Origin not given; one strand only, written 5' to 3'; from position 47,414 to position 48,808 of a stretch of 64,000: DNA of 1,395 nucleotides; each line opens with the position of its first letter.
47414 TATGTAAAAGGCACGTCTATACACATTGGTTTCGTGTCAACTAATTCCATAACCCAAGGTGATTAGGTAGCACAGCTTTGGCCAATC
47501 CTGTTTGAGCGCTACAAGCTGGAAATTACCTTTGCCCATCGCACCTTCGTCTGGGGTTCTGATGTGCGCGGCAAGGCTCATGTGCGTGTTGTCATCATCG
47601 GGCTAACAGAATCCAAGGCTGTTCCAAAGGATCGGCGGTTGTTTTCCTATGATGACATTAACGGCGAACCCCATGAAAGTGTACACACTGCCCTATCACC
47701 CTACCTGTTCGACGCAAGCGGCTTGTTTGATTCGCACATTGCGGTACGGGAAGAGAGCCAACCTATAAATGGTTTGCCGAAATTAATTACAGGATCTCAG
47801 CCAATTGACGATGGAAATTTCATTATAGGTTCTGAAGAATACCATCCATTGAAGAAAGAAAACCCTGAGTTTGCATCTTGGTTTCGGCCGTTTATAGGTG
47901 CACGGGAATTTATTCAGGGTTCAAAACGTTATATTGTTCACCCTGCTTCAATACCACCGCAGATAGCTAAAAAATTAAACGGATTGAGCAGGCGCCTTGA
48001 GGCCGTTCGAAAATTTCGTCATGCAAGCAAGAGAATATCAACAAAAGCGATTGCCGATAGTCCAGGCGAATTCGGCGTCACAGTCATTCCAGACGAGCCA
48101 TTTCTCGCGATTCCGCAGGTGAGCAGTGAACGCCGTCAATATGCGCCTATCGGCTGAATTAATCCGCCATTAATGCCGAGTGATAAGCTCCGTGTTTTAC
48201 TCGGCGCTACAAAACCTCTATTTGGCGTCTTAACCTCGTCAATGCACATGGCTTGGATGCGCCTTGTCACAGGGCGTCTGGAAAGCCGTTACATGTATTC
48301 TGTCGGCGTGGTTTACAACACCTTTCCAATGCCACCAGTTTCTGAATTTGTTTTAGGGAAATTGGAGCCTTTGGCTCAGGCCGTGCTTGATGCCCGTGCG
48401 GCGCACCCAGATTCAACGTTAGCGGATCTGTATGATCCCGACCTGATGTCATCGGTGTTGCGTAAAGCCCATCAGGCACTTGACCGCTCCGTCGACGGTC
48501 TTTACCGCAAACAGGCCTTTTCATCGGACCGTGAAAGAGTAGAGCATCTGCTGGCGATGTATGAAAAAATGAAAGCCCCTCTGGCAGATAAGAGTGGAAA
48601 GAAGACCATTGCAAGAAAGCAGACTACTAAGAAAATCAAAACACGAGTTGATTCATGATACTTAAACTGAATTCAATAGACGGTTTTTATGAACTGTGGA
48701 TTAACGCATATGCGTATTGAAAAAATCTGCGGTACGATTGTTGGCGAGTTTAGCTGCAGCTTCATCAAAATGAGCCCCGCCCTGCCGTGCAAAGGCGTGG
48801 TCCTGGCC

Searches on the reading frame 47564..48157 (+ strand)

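Call 10: search_protein_families(library=ncbifam, proteins=[window:47564-48157:+])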
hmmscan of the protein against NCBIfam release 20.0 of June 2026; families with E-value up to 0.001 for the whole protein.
window:47564-48157:+ (197 aa): 0 families

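Call 65: search_protein_families(library=pfam, max_evalue=0.00001, proteins=[window:47564-48157:+])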
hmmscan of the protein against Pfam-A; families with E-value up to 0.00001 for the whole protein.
window:47564-48157:+ (197 aa): 1 family
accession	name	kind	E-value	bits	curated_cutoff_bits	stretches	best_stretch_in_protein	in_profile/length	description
PF20466.3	MmeI_TRD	-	2.3e-33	115.8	27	1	58-197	4-145/207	MmeI, target recognition domain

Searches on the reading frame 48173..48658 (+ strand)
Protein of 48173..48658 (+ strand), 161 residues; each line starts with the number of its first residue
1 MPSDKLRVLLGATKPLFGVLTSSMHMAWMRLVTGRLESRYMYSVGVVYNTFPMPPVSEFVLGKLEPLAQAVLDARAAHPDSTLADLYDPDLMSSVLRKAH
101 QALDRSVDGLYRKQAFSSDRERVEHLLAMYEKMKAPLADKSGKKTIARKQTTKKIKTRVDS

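Call 10: search_protein_families(library=ncbifam, proteins=[window:48173-48658:+])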
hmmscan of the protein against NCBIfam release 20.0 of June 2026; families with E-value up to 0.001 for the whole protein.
window:48173-48658:+ (161 aa): 0 families

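Call 65: search_protein_families(library=pfam, max_evalue=0.00001, proteins=[window:48173-48658:+])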
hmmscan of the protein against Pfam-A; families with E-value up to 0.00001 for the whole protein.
window:48173-48658:+ (161 aa): 2 families
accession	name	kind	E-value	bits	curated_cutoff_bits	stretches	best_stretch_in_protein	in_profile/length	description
PF20467.3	MmeI_C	-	3.8e-28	98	27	1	63-137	8-82/83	MmeI, C-terminal domain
PF20466.3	MmeI_TRD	-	7.5e-18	65.1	27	1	3-55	154-206/207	MmeI, target recognition domain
